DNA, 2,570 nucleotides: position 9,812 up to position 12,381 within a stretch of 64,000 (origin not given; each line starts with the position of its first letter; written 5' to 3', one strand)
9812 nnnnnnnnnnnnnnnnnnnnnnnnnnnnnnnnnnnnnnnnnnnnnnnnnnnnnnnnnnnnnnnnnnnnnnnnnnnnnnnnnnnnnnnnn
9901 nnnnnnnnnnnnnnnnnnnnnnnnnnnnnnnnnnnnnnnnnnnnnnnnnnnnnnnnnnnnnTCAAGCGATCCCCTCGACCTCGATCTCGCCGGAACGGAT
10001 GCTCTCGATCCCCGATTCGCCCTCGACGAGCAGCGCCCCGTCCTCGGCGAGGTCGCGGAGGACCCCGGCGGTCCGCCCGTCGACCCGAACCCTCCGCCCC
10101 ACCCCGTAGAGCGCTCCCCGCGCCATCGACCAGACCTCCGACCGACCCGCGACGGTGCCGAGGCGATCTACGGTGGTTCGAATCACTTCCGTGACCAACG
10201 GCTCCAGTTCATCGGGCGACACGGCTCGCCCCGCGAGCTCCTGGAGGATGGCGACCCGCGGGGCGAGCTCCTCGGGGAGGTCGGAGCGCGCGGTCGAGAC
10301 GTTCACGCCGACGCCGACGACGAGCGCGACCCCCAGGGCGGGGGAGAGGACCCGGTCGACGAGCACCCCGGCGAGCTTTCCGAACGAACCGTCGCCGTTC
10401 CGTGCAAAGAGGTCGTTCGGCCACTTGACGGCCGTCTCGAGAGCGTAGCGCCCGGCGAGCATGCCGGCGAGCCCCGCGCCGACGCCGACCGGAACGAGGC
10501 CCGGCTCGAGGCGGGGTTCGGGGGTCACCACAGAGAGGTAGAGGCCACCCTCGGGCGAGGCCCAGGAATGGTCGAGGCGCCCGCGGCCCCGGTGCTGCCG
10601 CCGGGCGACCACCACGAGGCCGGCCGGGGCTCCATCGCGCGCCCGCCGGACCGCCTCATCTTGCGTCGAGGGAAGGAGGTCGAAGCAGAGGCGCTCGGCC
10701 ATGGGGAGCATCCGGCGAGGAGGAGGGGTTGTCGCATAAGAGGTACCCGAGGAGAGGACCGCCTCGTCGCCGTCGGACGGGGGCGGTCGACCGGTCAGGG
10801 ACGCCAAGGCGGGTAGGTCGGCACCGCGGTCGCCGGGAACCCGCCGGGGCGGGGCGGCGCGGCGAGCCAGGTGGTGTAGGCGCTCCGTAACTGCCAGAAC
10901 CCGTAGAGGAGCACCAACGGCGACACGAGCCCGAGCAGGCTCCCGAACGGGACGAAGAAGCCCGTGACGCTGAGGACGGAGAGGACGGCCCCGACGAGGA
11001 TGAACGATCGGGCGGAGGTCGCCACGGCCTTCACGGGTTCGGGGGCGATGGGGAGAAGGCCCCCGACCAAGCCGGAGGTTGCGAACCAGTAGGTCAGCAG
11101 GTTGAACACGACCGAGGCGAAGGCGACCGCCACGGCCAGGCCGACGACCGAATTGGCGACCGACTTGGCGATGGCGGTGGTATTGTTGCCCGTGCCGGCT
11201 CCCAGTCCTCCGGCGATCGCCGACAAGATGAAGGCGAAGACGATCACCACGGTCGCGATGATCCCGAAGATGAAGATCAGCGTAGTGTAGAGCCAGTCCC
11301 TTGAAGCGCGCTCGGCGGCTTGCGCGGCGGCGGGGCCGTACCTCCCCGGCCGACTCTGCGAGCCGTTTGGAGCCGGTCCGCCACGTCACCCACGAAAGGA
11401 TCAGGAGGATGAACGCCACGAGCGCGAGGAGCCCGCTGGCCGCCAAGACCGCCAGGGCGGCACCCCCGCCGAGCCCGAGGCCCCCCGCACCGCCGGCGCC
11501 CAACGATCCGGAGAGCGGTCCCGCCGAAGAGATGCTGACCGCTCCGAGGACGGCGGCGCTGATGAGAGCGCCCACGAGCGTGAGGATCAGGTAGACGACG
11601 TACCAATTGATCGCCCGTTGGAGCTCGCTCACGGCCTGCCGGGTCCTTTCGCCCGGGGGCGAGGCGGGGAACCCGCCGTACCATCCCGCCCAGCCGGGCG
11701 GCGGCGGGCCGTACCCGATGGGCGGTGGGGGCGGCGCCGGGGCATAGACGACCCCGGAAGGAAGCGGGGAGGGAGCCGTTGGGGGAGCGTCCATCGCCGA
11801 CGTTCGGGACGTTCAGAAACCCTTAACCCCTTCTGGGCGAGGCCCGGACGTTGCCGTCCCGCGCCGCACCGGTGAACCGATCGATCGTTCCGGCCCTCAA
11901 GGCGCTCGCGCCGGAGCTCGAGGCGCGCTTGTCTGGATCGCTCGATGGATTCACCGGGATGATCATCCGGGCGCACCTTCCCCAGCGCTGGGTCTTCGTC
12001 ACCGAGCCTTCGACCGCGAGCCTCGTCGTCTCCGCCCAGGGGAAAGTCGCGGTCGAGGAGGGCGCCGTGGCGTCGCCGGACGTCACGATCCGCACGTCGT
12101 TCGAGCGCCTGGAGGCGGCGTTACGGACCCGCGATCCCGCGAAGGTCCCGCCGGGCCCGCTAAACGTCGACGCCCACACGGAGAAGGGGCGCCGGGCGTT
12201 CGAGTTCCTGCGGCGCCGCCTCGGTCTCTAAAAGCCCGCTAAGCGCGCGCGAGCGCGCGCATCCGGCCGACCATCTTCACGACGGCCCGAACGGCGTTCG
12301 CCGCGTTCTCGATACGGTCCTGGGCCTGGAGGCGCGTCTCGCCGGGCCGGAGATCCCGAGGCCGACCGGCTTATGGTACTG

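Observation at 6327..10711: Transcarboxylase-like biotin operon (BirA, 12S, 5S, 1.3S) with no biotin carboxylase or Na+-pump beta subunit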

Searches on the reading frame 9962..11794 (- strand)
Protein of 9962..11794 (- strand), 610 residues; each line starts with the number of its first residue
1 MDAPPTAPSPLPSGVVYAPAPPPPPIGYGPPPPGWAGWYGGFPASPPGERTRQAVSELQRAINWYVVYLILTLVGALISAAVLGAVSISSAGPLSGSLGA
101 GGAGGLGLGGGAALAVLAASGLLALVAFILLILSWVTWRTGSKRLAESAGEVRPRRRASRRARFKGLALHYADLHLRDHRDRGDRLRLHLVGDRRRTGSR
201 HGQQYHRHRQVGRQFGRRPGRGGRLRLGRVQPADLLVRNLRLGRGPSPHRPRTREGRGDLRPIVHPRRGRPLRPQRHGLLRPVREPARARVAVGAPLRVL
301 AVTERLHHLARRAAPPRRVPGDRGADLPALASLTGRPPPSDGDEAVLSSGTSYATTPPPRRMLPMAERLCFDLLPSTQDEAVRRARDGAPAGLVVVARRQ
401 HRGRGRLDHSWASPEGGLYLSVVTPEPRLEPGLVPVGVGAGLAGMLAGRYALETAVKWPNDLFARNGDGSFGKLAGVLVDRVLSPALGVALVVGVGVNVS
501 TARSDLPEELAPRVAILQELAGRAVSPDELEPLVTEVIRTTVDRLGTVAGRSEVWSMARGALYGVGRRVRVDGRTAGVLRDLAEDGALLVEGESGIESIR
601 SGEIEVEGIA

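Call 3: search_protein_families(library=pfam, proteins=[window:9962-11794:-], max_evalue=0.01)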
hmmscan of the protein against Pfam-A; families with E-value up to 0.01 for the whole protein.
window:9962-11794:- (610 aa): 2 families
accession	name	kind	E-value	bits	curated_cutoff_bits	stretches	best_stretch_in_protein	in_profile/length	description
PF03099.24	BPL_LplA_LipB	-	9.1e-12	45.5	21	1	386-498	18-133/133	Biotin/lipoate A/B protein ligase family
PF02237.23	BPL_C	-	1.4e-05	25.4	21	1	567-605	4-46/48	Biotin protein ligase C terminal domain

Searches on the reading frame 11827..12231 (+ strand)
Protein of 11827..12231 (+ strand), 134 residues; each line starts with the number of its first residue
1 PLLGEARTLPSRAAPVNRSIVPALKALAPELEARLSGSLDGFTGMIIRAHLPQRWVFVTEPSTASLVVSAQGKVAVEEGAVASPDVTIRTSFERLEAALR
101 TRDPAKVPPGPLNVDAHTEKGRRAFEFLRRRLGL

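Call 46: search_protein_families(library=pfam, proteins=[window:11827-12231:+], max_evalue=0.1)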
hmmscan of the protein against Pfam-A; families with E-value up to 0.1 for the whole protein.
window:11827-12231:+ (134 aa): 2 families
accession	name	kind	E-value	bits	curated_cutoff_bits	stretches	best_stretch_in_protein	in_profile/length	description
PF17967.7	Pullulanase_N2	-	0.082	14.2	23.2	0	61-107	20-66/112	Pullulanase N2 domain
PF02036.22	SCP2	-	0.087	13.6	21.3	0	60-104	30-75/101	SCP-2 sterol transfer family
